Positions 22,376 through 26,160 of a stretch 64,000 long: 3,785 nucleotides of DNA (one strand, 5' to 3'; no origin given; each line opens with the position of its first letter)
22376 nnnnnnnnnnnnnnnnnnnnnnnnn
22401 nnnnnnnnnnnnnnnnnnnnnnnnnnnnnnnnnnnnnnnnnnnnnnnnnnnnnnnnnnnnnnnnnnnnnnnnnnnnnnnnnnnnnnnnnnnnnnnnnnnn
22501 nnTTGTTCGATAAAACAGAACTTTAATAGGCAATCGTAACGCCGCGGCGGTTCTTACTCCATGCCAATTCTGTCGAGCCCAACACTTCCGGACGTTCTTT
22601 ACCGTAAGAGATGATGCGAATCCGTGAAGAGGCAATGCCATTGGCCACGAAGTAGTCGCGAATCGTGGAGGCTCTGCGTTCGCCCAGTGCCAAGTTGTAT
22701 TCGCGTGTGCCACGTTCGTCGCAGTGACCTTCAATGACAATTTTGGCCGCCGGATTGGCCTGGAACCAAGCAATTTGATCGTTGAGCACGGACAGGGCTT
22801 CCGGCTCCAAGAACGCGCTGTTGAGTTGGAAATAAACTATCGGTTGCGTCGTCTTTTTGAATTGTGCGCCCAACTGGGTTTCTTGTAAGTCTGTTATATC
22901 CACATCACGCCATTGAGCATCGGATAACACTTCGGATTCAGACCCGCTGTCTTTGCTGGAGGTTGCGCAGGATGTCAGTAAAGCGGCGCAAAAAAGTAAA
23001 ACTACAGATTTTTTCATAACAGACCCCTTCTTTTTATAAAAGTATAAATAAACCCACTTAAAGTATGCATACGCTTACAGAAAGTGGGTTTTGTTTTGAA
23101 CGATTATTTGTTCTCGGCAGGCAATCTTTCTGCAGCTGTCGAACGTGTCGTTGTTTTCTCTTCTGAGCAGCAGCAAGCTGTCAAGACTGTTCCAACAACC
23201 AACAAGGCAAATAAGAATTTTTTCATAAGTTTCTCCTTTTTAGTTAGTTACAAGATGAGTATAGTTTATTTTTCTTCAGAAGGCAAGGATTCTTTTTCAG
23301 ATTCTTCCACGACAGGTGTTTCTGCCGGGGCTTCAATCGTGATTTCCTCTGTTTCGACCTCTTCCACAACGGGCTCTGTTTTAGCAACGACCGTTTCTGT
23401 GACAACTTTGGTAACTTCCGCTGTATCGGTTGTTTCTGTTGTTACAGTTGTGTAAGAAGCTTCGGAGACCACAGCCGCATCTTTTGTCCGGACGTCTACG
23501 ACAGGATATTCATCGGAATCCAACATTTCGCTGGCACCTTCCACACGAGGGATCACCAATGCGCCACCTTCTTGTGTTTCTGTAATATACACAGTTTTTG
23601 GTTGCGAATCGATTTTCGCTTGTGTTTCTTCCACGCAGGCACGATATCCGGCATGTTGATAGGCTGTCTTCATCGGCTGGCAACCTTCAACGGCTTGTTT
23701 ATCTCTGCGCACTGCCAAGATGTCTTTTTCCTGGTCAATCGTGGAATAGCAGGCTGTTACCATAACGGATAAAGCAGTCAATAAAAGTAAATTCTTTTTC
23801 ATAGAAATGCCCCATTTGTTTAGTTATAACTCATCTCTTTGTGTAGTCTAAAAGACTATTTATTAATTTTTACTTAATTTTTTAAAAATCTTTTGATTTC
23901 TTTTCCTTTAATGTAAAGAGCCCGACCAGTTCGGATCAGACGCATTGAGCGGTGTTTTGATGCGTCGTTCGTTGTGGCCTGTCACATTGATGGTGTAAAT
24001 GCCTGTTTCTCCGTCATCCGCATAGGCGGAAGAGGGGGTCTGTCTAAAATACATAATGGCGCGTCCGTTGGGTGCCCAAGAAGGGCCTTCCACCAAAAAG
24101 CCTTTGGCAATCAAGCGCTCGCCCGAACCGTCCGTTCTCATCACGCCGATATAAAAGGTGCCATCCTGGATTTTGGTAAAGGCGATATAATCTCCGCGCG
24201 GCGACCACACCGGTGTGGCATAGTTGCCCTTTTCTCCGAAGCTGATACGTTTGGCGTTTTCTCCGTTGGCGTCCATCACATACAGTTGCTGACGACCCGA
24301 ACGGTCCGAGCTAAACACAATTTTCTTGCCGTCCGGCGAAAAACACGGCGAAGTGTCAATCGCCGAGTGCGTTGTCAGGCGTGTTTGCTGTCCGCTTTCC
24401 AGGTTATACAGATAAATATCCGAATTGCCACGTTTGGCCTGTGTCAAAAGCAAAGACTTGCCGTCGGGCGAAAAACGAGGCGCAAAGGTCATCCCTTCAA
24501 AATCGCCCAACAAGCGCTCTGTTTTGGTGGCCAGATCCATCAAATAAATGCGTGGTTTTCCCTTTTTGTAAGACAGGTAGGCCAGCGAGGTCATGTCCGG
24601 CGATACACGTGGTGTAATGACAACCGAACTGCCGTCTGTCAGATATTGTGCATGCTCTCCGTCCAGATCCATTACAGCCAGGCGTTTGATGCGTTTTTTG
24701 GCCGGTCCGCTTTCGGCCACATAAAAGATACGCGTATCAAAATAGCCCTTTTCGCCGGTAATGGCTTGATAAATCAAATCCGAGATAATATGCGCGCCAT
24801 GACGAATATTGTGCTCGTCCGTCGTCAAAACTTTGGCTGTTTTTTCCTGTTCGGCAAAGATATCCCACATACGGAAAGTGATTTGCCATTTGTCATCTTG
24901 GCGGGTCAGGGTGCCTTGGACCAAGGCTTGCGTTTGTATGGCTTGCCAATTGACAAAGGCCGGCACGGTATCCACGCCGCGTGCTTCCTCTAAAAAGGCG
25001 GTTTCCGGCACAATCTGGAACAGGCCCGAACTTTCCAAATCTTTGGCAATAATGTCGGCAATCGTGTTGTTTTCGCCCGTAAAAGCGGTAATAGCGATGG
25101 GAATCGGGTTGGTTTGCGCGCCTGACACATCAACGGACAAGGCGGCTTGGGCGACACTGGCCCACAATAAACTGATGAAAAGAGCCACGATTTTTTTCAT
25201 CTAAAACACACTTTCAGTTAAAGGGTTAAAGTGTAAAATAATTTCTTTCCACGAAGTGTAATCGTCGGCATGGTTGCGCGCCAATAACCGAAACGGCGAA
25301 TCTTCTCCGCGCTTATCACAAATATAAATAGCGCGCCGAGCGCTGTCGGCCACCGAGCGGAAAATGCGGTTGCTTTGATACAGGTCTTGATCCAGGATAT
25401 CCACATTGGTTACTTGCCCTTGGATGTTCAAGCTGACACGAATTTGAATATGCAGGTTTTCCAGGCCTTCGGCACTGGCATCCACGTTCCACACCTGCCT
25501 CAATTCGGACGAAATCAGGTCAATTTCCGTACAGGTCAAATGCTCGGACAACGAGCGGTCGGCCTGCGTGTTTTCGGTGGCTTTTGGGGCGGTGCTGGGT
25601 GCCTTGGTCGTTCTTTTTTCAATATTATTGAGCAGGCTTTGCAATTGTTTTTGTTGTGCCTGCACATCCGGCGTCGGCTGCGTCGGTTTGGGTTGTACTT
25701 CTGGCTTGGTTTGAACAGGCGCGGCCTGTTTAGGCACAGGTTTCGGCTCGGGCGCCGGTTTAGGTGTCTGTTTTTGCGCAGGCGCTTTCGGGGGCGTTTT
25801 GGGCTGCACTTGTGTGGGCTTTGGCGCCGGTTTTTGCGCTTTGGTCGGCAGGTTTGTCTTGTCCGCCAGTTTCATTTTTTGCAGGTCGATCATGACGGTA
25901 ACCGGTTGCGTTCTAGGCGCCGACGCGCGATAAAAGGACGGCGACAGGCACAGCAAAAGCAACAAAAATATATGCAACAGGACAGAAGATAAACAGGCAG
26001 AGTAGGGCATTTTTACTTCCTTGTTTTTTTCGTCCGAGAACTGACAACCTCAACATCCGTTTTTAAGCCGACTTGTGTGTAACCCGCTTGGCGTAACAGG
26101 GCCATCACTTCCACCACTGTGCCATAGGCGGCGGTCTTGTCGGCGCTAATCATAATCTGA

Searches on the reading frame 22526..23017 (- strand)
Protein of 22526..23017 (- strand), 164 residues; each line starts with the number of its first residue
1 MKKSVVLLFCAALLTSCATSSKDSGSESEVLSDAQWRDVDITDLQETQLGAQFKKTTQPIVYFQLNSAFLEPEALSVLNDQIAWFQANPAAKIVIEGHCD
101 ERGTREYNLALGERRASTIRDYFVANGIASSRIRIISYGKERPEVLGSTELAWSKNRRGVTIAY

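Call 20: search_protein_families(library=pfam, proteins=[window:22526-23017:-], max_evalue=0.00001)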
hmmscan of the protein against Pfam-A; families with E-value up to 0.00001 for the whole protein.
window:22526-23017:- (164 aa): 1 family
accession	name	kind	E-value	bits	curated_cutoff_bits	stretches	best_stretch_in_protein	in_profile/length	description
PF00691.25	OmpA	-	6e-20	71.8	27.2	1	62-156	1-97/98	OmpA family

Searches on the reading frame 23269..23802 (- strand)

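Call 20: search_protein_families(library=pfam, proteins=[window:23269-23802:-], max_evalue=0.00001)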
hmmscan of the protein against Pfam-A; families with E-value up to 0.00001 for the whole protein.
window:23269-23802:- (178 aa): 0 families

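Call 58: search_protein_families(library=pfam, proteins=[window:23269-23802:-], max_evalue=0.1)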
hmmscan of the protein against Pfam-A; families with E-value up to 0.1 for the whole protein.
window:23269-23802:- (178 aa): 1 family
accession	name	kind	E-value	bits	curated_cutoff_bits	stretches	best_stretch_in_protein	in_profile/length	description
PF16116.10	DUF4832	-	0.055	13.7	29.2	0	9-69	60-121/216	Domain of unknown function (DUF4832)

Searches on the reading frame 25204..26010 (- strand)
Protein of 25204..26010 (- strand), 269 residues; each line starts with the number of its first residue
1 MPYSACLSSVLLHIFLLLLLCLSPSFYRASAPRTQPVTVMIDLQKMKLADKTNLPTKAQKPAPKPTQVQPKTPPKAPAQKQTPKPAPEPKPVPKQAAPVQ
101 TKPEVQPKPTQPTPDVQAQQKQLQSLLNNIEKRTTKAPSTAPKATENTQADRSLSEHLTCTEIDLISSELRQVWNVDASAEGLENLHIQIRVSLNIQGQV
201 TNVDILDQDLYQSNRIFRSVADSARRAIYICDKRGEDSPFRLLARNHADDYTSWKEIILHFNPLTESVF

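Call 20: search_protein_families(library=pfam, proteins=[window:25204-26010:-], max_evalue=0.00001)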
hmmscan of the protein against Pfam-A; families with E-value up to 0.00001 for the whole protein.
window:25204-26010:- (269 aa): 0 families

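Call 58: search_protein_families(library=pfam, proteins=[window:25204-26010:-], max_evalue=0.1)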
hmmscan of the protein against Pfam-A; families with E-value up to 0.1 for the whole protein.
window:25204-26010:- (269 aa): 1 family
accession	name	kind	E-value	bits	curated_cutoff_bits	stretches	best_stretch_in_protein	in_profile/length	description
PF05964.19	FYRN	-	0.05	13.7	24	1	211-231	35-55/60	F/Y-rich N-terminus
